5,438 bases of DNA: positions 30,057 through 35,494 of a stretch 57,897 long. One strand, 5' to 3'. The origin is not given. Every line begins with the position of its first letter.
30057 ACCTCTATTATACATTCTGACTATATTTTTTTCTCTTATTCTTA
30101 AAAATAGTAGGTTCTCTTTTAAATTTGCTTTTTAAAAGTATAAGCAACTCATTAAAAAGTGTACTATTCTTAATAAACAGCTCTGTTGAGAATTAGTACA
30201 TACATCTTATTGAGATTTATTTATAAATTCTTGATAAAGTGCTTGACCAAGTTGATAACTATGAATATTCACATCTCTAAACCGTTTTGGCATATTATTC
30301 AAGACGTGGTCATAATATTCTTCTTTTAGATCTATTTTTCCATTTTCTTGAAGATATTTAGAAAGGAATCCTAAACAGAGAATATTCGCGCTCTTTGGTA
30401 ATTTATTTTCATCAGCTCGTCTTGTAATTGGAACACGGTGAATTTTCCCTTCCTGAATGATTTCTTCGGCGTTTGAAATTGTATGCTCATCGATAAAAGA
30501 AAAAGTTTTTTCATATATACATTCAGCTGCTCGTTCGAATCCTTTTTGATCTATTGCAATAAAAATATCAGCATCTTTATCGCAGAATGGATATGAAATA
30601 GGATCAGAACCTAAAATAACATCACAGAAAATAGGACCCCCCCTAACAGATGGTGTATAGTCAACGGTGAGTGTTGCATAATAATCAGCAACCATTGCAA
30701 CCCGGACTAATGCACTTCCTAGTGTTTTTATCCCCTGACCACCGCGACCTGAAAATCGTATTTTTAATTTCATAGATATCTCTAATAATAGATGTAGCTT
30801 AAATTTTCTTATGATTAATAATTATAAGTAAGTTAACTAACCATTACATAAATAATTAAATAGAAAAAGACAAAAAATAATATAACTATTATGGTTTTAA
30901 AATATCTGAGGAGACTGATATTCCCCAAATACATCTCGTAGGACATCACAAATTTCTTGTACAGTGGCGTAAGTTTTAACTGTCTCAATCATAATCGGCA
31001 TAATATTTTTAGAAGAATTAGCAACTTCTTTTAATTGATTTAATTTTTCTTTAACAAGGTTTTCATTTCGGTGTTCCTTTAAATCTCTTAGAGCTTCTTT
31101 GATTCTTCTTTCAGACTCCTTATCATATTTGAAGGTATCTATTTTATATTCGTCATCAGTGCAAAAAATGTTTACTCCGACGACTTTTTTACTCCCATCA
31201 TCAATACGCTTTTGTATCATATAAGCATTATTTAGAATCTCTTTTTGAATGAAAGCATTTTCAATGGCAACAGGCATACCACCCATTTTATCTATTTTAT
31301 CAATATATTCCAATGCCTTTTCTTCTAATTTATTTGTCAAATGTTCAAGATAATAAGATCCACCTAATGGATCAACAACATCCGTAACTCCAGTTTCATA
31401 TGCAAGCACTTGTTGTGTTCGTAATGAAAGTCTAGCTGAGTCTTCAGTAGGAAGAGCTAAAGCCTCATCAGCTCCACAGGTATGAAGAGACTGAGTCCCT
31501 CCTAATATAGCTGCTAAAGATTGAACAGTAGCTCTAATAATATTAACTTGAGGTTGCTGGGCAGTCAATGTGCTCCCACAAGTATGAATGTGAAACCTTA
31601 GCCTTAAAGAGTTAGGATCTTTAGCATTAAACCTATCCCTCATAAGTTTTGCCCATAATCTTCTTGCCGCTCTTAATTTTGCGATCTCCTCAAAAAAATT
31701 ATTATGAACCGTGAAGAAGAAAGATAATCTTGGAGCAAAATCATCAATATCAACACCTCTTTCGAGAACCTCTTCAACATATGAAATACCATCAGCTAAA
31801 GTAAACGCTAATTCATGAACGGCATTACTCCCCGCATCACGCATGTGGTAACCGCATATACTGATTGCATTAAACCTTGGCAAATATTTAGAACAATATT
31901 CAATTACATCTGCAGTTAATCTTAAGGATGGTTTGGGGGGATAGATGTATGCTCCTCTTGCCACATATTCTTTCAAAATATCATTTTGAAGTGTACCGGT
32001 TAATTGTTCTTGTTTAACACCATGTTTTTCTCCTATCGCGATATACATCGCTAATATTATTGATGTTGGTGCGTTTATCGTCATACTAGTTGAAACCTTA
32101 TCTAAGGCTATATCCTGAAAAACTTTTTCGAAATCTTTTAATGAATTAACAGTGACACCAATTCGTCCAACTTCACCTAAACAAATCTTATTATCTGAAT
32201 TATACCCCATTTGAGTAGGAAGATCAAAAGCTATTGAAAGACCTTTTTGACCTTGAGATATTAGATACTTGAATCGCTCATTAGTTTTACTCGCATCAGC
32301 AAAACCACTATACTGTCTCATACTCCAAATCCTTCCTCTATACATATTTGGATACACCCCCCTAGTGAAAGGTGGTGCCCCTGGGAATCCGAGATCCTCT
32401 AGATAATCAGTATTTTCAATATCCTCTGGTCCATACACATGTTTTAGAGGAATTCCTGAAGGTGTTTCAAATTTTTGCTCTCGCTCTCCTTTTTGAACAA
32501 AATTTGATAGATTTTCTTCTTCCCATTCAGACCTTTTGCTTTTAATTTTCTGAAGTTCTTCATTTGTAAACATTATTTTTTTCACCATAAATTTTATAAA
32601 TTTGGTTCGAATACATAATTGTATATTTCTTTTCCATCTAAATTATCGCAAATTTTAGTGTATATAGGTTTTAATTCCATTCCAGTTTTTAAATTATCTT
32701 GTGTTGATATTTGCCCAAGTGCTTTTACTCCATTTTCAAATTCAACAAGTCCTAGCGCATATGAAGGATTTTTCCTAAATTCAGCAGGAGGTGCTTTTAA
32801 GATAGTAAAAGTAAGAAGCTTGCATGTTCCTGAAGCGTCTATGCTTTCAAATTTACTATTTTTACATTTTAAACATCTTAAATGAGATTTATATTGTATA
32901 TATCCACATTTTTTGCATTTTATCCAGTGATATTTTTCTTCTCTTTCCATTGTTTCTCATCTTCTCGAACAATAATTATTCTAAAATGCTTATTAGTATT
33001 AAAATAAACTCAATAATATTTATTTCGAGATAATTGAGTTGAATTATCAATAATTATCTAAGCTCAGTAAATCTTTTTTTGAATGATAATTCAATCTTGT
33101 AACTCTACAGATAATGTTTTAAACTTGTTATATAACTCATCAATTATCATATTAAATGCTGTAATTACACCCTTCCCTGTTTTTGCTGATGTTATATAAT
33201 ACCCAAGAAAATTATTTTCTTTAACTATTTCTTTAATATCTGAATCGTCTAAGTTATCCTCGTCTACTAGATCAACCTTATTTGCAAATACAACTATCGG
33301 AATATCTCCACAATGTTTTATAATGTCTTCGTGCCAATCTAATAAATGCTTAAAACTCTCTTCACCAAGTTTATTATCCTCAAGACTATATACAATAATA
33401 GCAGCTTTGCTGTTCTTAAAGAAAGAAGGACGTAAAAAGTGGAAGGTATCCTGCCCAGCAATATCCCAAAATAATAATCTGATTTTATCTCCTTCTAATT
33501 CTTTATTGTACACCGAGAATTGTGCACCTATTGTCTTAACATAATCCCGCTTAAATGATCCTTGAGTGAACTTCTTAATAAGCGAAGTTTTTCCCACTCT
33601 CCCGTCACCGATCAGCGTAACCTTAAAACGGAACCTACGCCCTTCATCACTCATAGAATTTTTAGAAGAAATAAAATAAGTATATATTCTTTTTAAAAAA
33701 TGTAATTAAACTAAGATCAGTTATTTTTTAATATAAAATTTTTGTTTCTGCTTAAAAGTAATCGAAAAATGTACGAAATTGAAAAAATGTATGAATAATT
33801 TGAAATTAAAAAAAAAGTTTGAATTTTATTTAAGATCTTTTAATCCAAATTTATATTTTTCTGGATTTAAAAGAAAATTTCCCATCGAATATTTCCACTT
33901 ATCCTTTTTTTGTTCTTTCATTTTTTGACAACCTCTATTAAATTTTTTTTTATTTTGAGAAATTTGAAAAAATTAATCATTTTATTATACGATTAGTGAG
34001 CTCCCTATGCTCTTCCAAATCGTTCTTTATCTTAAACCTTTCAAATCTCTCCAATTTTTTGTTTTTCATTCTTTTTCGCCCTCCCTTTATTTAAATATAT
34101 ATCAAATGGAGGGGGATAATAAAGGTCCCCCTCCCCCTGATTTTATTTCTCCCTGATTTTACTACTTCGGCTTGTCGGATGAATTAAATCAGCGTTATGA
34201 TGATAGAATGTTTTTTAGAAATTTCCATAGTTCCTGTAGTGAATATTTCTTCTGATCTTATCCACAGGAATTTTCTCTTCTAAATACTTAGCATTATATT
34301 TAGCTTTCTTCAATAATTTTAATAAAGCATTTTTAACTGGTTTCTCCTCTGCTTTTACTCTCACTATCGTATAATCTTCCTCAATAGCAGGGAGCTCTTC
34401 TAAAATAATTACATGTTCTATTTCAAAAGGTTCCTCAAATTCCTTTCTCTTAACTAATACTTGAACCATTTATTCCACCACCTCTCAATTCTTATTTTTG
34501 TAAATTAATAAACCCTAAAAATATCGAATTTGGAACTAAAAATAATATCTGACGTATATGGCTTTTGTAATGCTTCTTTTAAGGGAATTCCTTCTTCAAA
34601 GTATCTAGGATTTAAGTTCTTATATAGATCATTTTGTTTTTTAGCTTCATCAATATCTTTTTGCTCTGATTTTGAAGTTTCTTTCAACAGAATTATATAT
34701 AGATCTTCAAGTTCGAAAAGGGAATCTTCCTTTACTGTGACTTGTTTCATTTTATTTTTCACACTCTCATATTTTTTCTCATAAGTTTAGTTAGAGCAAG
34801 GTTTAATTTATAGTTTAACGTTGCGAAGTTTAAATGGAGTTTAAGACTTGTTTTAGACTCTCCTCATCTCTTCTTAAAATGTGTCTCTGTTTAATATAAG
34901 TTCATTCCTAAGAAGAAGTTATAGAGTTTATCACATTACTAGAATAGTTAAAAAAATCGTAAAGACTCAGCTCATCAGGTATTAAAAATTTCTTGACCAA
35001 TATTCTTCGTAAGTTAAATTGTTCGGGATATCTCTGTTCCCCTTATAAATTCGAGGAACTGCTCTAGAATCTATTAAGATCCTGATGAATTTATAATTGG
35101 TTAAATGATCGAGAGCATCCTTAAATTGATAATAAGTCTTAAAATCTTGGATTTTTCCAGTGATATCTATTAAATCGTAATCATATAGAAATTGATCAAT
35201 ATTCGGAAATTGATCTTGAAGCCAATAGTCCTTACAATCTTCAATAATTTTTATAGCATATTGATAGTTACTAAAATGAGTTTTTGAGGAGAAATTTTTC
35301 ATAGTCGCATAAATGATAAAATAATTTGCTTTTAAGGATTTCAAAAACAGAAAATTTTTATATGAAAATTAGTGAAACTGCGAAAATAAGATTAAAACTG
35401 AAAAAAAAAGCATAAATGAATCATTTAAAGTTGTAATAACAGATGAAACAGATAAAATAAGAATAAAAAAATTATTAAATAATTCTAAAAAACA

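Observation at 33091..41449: Duplicated cassette: Ras-like GTPase + conserved micropeptide gene, divergent from a double-wHTH/TPR protein (candidate new signalling system)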

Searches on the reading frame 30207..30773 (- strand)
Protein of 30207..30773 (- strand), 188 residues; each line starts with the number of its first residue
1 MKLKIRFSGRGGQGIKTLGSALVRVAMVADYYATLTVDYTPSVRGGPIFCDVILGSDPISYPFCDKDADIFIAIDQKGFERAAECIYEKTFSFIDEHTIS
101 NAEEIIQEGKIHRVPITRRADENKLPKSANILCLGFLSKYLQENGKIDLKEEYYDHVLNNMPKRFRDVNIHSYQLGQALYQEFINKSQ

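Call 49: search_protein_families(library=pfam, proteins=[window:30207-30773:-], max_evalue=0.001)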
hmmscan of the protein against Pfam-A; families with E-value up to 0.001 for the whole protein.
window:30207-30773:- (188 aa): 1 family
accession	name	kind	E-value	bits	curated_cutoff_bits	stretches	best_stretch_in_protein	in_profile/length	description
PF01558.24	POR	-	4.1e-22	79.6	27.4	1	11-170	1-165/173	Pyruvate ferredoxin/flavodoxin oxidoreductase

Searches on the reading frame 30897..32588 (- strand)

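Call 49: search_protein_families(library=pfam, proteins=[window:30897-32588:-], max_evalue=0.001)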
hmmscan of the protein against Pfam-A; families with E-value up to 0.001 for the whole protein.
window:30897-32588:- (563 aa): 1 family
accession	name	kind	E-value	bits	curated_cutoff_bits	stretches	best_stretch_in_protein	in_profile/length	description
PF01642.28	MM_CoA_mutase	-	3.7e-213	709.2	22.1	1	41-555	1-512/512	Methylmalonyl-CoA mutase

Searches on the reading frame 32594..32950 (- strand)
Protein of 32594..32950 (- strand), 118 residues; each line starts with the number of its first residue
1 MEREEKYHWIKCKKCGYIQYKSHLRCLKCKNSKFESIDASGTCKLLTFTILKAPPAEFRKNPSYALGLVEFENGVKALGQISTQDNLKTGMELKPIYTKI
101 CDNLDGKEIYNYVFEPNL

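Call 49: search_protein_families(library=pfam, proteins=[window:32594-32950:-], max_evalue=0.001)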
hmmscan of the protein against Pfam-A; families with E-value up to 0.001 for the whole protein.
window:32594-32950:- (118 aa): 1 family
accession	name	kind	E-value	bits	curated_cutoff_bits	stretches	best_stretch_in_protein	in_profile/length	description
PF01796.24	OB_ChsH2_C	-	2.2e-09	37.5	27.1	1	38-94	3-61/65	ChsH2, C-terminal OB-fold domain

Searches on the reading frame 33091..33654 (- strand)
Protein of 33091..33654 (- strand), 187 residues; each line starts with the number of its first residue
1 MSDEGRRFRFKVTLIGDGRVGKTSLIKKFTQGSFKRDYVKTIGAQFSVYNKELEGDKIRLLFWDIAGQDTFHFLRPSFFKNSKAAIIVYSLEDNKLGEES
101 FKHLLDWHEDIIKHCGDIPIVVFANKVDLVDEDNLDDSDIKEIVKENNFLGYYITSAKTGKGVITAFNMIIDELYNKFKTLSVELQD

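Call 6: search_protein_families(library=pfam, proteins=[window:33091-33654:-], max_evalue=0.1)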
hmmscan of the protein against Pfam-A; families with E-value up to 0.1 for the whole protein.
window:33091-33654:- (187 aa): 9 families
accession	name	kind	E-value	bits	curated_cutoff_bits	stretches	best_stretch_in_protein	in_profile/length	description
PF00071.28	Ras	-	3.6e-39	134.4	21.6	1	11-175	1-161/162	Ras family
PF08477.19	Roc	-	4.6e-29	101.5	27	1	11-128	1-119/119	Ras of Complex, Roc, domain of DAPkinase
PF00025.27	Arf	-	4e-11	43.2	22.3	1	9-172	14-172/174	ADP-ribosylation factor family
PF04670.18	Gtr1_RagA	-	4.8e-09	36.4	22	1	11-186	1-188/232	Gtr1/RagA G protein conserved region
PF01926.29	MMR_HSR1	-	0.00011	22.7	21.9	1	11-126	1-113/113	50S ribosome-binding GTPase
PF03193.22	RsgA_GTPase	-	0.00012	22.4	30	1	80-162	21-96/174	RsgA GTPase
PF00009.33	GTP_EFTU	-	0.0002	21.5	26.5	1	52-173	63-185/188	Elongation factor Tu GTP binding domain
PF00004.35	AAA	-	0.093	13.6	21.2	0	14-139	3-124/131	ATPase family associated with various cellular activities (AAA)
PF09439.16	SRPRB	-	0.1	12.4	25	0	12-88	6-77/178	Signal recognition particle receptor beta subunit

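Call 72: search_protein_families(library=padloc, proteins=[window:33091-33654:-], max_evalue=0.01)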
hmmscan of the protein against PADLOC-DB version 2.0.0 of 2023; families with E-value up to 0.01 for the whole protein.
window:33091-33654:- (187 aa): 0 families

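Call 73: search_protein_families(library=ncbifam, proteins=[window:33091-33654:-], max_evalue=0.01)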
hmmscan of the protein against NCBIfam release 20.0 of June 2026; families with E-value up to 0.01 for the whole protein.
window:33091-33654:- (187 aa): 6 families
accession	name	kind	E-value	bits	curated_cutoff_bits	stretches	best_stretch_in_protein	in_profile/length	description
TIGR00231.1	small_GTP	domain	3.3e-24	85.5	42.5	1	10-170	4-162/164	GTP-binding protein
TIGR03594.1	GTPase_EngA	equivalog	0.00017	20.8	306.7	1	118-178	287-349/432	ribosome biogenesis GTPase Der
TIGR00487.1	IF-2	equivalog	0.00045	19.1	424.4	1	12-170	90-245/587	translation initiation factor IF-2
NF000908.1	PRK00089.1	equivalog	0.00048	19.5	237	1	110-177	104-170/291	GTPase Era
NF003255.0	PRK04213.1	equivalog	0.0013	18.1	164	0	7-36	7-36/204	GTP-binding protein EngB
NF007071.0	PRK09518.1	equivalog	0.0099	14.4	953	0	116-182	378-439/706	bifunctional cytidylate kinase/GTPase Der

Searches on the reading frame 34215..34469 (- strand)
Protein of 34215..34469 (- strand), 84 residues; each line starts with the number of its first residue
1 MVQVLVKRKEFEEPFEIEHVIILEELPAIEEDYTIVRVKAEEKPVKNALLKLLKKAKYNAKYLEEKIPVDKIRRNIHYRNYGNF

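Call 6: search_protein_families(library=pfam, proteins=[window:34215-34469:-], max_evalue=0.1)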
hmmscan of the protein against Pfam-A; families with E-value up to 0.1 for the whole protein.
window:34215-34469:- (84 aa): 0 families

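Call 72: search_protein_families(library=padloc, proteins=[window:34215-34469:-], max_evalue=0.01)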
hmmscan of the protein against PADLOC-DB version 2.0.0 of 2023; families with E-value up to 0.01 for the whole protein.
window:34215-34469:- (84 aa): 0 families

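Call 73: search_protein_families(library=ncbifam, proteins=[window:34215-34469:-], max_evalue=0.01)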
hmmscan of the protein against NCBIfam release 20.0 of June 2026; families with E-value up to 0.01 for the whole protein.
window:34215-34469:- (84 aa): 0 families

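Call 83: search_solved_structures(query=A7, max_evalue=10)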
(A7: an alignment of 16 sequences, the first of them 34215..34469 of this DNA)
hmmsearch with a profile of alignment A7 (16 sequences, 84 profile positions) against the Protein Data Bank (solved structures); distinct sequences matched with E-value up to 10: 5.
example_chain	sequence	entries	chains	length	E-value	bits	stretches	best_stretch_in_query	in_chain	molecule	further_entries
2x3l_A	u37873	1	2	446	0.75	13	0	44-72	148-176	ORN/LYS/ARG DECARBOXYLASE FAMILY PROTEIN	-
6yl3_B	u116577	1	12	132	1.7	11.8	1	54-83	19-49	Urease subunit beta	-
5it7_GG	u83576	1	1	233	1.8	11.7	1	34-57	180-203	KLLA0E00573p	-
6uz7_AG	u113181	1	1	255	2.2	11.5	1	34-57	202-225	KLLA0E00573p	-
7suk_SN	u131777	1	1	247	2.8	11.1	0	54-72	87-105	Ribosome biogenesis protein UTP30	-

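Call 84: search_protein_families(library=phrogs, proteins=[window:34215-34469:-], max_evalue=0.01)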
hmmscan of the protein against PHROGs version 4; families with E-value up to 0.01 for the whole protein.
window:34215-34469:- (84 aa): 0 families

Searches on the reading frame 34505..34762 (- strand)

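Call 6: search_protein_families(library=pfam, proteins=[window:34505-34762:-], max_evalue=0.1)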
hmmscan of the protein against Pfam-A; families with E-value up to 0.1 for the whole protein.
window:34505-34762:- (85 aa): 1 family
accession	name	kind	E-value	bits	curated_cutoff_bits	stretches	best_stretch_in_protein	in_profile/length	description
PF04673.18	Cyclase_polyket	-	0.026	15.2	24.4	1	7-51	32-74/104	Polyketide synthesis cyclase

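Call 72: search_protein_families(library=padloc, proteins=[window:34505-34762:-], max_evalue=0.01)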
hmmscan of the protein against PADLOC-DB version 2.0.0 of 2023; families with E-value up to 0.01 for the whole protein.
window:34505-34762:- (85 aa): 0 families

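Call 73: search_protein_families(library=ncbifam, proteins=[window:34505-34762:-], max_evalue=0.01)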
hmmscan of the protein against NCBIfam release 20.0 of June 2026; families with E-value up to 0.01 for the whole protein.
window:34505-34762:- (85 aa): 0 families

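Call 84: search_protein_families(library=phrogs, proteins=[window:34505-34750:-], max_evalue=0.01)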
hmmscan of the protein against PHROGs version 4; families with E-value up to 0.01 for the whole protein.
window:34505-34750:- (81 aa): 0 families

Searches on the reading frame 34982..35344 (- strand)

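Call 6: search_protein_families(library=pfam, proteins=[window:34982-35344:-], max_evalue=0.1)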
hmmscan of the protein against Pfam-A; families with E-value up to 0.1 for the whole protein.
window:34982-35344:- (120 aa): 1 family
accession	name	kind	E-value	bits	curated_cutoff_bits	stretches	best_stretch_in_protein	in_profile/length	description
PF22261.3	GPR128_GAIN_subdom_B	-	0.039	14.5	21.7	1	5-44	71-110/119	GPR128 GAIN subdomain B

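Call 72: search_protein_families(library=padloc, proteins=[window:34982-35344:-], max_evalue=0.01)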
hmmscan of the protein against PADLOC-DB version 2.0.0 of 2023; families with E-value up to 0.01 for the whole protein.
window:34982-35344:- (120 aa): 0 families

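Call 73: search_protein_families(library=ncbifam, proteins=[window:34982-35344:-], max_evalue=0.01)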
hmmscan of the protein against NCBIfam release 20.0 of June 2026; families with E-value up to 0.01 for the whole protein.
window:34982-35344:- (120 aa): 0 families

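Call 84: search_protein_families(library=phrogs, proteins=[window:34982-35344:-], max_evalue=0.01)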
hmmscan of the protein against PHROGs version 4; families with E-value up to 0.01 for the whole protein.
window:34982-35344:- (120 aa): 0 families
